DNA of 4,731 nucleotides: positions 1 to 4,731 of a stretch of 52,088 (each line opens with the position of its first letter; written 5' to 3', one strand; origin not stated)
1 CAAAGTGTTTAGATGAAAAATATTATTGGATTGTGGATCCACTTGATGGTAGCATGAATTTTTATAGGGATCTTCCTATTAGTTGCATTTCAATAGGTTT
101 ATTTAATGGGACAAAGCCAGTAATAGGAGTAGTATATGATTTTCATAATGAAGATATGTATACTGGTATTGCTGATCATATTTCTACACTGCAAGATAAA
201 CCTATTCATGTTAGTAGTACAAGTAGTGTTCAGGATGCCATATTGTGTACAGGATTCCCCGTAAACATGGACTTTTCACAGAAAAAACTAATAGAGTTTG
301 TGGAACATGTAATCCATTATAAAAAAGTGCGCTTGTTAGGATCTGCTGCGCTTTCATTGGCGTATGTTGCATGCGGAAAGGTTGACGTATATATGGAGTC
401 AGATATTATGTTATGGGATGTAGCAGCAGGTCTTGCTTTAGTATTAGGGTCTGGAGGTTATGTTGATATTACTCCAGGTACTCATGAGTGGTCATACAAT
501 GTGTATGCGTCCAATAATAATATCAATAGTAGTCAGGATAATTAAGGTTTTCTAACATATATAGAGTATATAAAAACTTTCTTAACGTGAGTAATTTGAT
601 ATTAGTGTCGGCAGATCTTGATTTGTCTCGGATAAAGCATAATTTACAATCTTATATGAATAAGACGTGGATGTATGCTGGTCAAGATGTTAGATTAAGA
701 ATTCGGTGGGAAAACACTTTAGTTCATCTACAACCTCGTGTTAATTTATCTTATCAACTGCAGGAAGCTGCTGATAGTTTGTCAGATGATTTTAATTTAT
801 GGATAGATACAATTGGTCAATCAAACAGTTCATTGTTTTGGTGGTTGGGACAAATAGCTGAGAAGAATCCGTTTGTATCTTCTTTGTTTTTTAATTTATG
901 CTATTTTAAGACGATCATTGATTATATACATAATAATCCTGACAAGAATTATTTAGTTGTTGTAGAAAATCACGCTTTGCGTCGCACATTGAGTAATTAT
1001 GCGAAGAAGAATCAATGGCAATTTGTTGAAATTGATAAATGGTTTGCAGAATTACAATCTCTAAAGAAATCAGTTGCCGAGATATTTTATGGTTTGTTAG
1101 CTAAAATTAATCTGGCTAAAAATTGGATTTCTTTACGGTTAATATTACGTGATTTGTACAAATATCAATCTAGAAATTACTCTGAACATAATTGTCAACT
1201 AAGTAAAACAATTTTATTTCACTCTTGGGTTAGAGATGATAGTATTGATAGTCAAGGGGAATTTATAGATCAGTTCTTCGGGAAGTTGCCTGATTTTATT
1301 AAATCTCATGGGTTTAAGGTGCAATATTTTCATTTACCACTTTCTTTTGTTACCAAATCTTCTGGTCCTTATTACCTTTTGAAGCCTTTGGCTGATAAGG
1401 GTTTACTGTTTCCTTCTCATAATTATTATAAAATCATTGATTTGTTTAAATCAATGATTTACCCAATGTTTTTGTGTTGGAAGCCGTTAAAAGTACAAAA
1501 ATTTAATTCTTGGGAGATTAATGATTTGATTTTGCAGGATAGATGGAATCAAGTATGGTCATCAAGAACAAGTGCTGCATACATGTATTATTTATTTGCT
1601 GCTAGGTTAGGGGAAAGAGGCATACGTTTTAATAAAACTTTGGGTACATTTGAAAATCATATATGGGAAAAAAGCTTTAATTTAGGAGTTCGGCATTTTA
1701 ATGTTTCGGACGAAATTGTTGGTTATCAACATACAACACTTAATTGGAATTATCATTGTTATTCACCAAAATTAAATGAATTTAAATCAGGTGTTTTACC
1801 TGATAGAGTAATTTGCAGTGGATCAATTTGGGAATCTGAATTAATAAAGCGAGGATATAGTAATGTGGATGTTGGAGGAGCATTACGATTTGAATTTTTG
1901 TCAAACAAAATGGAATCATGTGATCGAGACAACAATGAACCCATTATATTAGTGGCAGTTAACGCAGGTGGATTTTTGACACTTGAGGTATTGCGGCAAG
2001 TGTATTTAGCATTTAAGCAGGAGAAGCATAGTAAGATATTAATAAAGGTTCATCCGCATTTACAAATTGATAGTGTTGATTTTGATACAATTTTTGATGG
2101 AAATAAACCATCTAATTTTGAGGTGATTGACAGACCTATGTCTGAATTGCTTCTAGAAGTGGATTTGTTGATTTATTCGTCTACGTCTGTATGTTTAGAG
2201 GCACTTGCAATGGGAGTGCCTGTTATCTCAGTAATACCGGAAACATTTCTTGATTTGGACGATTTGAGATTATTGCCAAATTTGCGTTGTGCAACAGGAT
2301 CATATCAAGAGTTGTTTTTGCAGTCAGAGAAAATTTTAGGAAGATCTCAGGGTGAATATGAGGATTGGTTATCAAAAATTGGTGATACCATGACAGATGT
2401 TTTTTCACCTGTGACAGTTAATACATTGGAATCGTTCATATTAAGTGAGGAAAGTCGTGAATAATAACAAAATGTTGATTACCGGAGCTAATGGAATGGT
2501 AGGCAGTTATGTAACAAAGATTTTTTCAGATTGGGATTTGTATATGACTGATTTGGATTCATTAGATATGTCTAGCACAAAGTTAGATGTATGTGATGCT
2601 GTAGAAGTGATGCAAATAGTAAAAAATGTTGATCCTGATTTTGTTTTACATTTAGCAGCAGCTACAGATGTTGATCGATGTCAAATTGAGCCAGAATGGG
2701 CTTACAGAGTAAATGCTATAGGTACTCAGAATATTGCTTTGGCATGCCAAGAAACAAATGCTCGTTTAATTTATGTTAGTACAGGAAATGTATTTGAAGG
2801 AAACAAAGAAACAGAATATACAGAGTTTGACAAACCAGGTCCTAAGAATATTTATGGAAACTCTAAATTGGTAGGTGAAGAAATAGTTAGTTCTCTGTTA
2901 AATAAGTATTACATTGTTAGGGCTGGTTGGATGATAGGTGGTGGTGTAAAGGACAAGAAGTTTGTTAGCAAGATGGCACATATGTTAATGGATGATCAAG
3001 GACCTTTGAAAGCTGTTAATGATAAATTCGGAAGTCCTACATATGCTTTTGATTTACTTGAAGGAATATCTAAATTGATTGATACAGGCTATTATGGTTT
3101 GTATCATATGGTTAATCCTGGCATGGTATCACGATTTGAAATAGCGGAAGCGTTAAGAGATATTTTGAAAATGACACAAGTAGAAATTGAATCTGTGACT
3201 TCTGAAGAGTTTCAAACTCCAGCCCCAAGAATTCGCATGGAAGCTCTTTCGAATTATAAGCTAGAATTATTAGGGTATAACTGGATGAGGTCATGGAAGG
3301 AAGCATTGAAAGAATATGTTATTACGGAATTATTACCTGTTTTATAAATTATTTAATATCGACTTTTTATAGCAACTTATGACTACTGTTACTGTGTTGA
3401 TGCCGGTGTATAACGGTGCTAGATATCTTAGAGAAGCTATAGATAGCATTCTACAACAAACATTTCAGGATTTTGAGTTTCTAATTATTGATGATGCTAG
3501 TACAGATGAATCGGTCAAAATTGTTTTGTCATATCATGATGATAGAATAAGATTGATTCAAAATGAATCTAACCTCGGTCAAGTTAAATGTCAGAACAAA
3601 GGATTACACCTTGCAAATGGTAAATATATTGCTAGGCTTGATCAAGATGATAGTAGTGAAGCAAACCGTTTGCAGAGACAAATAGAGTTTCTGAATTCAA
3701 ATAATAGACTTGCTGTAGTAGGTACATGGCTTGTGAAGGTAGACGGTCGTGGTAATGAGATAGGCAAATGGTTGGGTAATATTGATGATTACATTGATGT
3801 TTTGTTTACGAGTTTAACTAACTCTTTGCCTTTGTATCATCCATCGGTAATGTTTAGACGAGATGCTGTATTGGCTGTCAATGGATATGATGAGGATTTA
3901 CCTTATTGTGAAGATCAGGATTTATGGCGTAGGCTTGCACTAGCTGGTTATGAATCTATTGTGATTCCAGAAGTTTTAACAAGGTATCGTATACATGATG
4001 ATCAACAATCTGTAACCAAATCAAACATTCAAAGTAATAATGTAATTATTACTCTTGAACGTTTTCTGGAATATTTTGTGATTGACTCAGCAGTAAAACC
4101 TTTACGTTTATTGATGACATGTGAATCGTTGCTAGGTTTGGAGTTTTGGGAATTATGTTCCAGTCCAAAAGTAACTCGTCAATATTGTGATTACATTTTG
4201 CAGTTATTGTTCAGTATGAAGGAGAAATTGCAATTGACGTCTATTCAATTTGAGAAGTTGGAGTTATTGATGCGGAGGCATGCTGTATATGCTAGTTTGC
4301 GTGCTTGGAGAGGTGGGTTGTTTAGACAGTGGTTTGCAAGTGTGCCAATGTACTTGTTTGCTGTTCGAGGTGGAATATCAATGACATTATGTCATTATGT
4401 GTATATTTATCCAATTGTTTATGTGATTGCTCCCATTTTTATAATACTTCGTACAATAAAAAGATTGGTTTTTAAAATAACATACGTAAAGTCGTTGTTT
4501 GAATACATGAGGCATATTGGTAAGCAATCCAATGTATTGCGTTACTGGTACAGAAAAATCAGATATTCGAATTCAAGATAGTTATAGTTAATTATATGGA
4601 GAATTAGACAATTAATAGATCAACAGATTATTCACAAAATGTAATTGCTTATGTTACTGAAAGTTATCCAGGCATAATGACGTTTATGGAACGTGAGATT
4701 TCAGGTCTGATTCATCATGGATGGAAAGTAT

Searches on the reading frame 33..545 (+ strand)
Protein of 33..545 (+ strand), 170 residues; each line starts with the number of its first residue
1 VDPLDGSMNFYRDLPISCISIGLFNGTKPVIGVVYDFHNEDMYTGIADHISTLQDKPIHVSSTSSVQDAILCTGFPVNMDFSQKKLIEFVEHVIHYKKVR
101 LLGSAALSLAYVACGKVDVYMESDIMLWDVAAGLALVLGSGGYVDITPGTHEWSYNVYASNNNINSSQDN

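Call 5: search_protein_families(library=pfam, proteins=[window:33-545:+], max_evalue=0.001)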
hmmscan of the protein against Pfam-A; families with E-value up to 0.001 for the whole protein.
window:33-545:+ (170 aa): 1 family
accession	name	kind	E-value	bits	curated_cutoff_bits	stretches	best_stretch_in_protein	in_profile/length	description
PF00459.30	Inositol_P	-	6.9e-38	131.1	27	1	2-148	90-240/271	Inositol monophosphatase family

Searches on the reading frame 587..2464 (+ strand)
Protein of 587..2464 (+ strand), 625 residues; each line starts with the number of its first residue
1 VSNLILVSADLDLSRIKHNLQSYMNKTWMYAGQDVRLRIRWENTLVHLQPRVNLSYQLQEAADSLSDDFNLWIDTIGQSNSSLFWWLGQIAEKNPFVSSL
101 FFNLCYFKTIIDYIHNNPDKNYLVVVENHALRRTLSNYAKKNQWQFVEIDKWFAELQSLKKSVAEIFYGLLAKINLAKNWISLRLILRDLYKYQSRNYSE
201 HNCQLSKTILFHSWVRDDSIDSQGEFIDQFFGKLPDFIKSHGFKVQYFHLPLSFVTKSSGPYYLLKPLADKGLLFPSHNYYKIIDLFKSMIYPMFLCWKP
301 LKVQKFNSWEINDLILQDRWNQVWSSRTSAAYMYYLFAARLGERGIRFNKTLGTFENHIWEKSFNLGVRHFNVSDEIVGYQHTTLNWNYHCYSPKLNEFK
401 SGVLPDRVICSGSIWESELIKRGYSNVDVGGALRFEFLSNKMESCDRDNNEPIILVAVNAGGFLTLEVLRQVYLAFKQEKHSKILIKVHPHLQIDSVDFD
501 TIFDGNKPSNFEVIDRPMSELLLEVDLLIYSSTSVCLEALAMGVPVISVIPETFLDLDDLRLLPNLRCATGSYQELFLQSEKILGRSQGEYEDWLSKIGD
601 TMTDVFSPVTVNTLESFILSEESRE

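Call 5: search_protein_families(library=pfam, proteins=[window:587-2464:+], max_evalue=0.001)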
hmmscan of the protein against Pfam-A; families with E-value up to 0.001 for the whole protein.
window:587-2464:+ (625 aa): 0 families

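Call 9: search_protein_families(library=ncbifam, proteins=[window:587-2464:+], max_evalue=0.1)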
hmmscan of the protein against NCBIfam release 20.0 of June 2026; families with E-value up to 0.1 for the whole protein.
window:587-2464:+ (625 aa): 2 families
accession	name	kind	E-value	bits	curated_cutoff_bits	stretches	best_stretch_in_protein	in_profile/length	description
TIGR04326.1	O_ant_LIC13510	subfamily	6.3e-26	90.9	250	2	316-575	303-569/602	TIGR04326 family surface carbohydrate biosynthesis protein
TIGR04396.2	surf_polysacc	subfamily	0.011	14.9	125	1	480-569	222-309/427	surface carbohydrate biosynthesis protein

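Call 54: find_encoding_contigs(protein=window:587-2464:+, flank=10000, max_places=2)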
Protein window:587-2464:+ (625 aa): 16 contigs read that carry it; 2 places shown.
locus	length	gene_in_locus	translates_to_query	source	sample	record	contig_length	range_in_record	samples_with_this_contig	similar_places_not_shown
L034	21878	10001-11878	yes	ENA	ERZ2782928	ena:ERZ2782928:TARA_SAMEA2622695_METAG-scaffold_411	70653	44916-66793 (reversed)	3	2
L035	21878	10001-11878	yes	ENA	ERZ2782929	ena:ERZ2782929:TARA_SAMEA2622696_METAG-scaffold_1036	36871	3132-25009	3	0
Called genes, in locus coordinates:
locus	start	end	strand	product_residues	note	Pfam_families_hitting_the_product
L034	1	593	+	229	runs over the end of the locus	PF02585:PIG-L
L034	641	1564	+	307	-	PF00389:2-Hacid_dh, PF02826:2-Hacid_dh_C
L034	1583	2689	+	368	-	PF01408:GFO_IDH_MocA, PF02894:GFO_IDH_MocA_C, PF22725:GFO_IDH_MocA_C3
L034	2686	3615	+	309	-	PF01073:3Beta_HSD, PF01370:Epimerase, PF02719:Polysacc_synt_2 (weak), PF04321:RmlD_sub_bind, PF07993:NAD_binding_4 (faint), PF13460:NAD_binding_10 (faint), PF16363:GDP_Man_Dehyd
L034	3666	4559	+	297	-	PF08003:Methyltransf_9 (weak), PF13489:Methyltransf_23, PF08241:Methyltransf_11, PF08242:Methyltransf_12, PF13847:Methyltransf_31 (weak)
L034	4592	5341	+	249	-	PF00106:adh_short, PF13561:adh_short_C2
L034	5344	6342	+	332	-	PF13489:Methyltransf_23, PF05219:DREV (weak), PF13847:Methyltransf_31 (weak), PF08241:Methyltransf_11, PF08242:Methyltransf_12, PF13649:Methyltransf_25 (weak)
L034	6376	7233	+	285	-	PF05050:Methyltransf_21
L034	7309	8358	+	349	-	PF01408:GFO_IDH_MocA, PF22725:GFO_IDH_MocA_C3, PF02894:GFO_IDH_MocA_C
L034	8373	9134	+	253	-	PF02348:CTP_transf_3, PF12804:NTP_transf_3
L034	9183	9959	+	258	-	PF00459:Inositol_P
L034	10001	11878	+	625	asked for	-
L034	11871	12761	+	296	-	PF01073:3Beta_HSD, PF01370:Epimerase, PF04321:RmlD_sub_bind, PF13460:NAD_binding_10 (faint), PF16363:GDP_Man_Dehyd, PF02719:Polysacc_synt_2, PF07993:NAD_binding_4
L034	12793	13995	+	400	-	PF00535:Glycos_transf_2, PF10111:Glyco_tranf_2_2, PF13641:Glyco_tranf_2_3, PF13632:Glyco_trans_2_3 (weak)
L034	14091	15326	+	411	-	PF00534:Glycos_transf_1, PF13692:Glyco_trans_1_4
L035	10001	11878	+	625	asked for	-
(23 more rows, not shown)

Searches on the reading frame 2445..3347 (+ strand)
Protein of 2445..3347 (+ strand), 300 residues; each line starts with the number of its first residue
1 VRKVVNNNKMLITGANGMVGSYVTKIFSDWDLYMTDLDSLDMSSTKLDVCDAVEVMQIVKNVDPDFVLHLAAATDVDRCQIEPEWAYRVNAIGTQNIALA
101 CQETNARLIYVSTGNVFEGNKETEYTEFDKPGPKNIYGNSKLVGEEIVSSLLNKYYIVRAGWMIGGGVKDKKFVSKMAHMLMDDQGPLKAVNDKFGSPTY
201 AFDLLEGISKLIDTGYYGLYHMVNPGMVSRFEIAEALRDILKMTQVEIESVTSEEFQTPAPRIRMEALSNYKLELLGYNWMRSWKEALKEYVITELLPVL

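Call 5: search_protein_families(library=pfam, proteins=[window:2445-3347:+], max_evalue=0.001)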
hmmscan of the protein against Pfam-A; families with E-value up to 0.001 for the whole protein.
window:2445-3347:+ (300 aa): 7 families
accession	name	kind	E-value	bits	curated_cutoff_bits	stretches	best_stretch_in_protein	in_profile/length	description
PF04321.23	RmlD_sub_bind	-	6.9e-73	245.6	27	1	9-292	2-282/287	RmlD substrate binding domain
PF01370.27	Epimerase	-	4.7e-26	92.1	20.9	1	10-178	1-190/240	NAD dependent epimerase/dehydratase family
PF16363.11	GDP_Man_Dehyd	-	2.3e-20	73.7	27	1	11-156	1-172/332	GDP-mannose 4,6 dehydratase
PF01073.25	3Beta_HSD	-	2.6e-10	40.3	22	1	33-149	27-158/280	3-beta hydroxysteroid dehydrogenase/isomerase family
PF02719.21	Polysacc_synt_2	-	1.3e-09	38.1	20.2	1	47-151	61-152/293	Polysaccharide biosynthesis protein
PF07993.18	NAD_binding_4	-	2.7e-09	37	20.1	1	54-165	81-209/258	Male sterility protein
PF13460.12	NAD_binding_10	-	2.1e-05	24.9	27.2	1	37-170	29-153/184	NAD(P)H-binding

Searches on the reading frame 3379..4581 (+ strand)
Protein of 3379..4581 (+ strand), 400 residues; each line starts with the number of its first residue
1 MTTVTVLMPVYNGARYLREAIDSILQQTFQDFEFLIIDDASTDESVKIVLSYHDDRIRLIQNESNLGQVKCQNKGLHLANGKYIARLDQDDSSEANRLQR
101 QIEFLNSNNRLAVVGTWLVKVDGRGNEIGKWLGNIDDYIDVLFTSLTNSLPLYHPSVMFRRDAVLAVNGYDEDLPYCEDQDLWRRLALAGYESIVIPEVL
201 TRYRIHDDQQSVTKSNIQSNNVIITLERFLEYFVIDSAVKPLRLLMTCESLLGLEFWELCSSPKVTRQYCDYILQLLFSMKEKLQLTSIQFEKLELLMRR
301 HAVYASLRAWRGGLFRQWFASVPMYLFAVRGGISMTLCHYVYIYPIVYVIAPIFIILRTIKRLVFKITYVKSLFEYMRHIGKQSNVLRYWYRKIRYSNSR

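Call 5: search_protein_families(library=pfam, proteins=[window:3379-4581:+], max_evalue=0.001)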
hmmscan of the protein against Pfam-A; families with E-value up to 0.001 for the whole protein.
window:3379-4581:+ (400 aa): 4 families
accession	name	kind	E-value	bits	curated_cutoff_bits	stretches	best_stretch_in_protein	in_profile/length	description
PF00535.33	Glycos_transf_2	-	8.6e-32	110.8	23.3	1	5-163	1-163/168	Glycosyl transferase family 2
PF10111.15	Glyco_tranf_2_2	-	2.4e-15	57.2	27.3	1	5-204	1-216/276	Glycosyltransferase like family 2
PF13641.12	Glyco_tranf_2_3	-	1.4e-13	51.9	27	1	4-202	3-210/230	Glycosyltransferase like family 2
PF13632.12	Glyco_trans_2_3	-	0.00014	22.2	27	1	83-202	1-122/198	Glycosyl transferase family group 2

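Call 62: search_protein_families(library=ncbifam, proteins=[window:3379-4581:+], max_evalue=0.00001)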
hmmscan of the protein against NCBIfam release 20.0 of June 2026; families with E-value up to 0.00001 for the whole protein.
window:3379-4581:+ (400 aa): 18 families
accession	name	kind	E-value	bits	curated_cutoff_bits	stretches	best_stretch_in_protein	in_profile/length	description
NF053739.1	GlytfEpsEBac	equivalog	2.6e-42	144.6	450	1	4-217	3-214/265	glycosyltransferase EpsE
NF047683.1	TeichurnBiosyTuaG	equivalog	4.4e-29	101.9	400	1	3-217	7-217/252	teichuronic acid biosynthesis protein TuaG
NF041875.1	EPS_EpsD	equivalog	4.9e-21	75.5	370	1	4-271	1-272/325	exopolysaccharide biosynthesis glycosyltransferase EpsD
NF007482.0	PRK10073.1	equivalog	6.7e-20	71.4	423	1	3-112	7-116/334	glycosyltransferase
TIGR03965.1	mycofact_glyco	equivalog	1.3e-18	67.1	280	1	2-191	74-268/467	mycofactocin biosynthesis glycosyltransferase MftF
NF050050.1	ProtGlycPglI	equivalog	5.7e-18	65.3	500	1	2-221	2-217/306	GalNAc(5)-diNAcBac-PP-undecaprenol beta-1,3-glucosyltransferase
TIGR03937.1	PgaC_IcaA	equivalog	7.5e-16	58.1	422.3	1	3-192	46-239/407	poly-beta-1,6-N-acetyl-D-glucosamine synthase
NF041394.1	GtaseAglG_Halo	equivalog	1.6e-15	57.2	440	1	4-179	3-183/304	glucosyl-dolichyl phosphate glucuronosyltransferase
NF007453.0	PRK10018.1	equivalog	2.3e-15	57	382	1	4-101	8-107/280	colanic acid biosynthesis glycosyltransferase WcaA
TIGR04017.1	WcaA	equivalog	1e-14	54.8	495.75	1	4-102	7-107/279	colanic acid biosynthesis glycosyltransferase WcaA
TIGR03111.1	glyc2_xrt_Gpos1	hypoth_equivalog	1.7e-13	50.2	363.95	1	3-122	50-174/439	TIGR03111 family XrtG-associated glycosyltransferase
NF038302.1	EPS_HpsE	equivalog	1.3e-11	44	300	1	4-116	3-122/307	hormogonium polysaccharide biosynthesis glycosyltransferase HpsE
TIGR04283.1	glyco_like_mftF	equivalog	1.8e-11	44.1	182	1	5-207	2-190/221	TIGR04283 family arsenosugar biosynthesis glycosyltransferase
NF007986.1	PRK10714.1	equivalog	3.5e-07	29.5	529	1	3-116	7-124/316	undecaprenyl-phosphate 4-deoxy-4-formamido-L-arabinose transferase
NF038299.1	EPS_HpsN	equivalog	1.5e-06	27.4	425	1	3-114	2-115/317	hormogonium polysaccharide biosynthesis glycosyltransferase HpsN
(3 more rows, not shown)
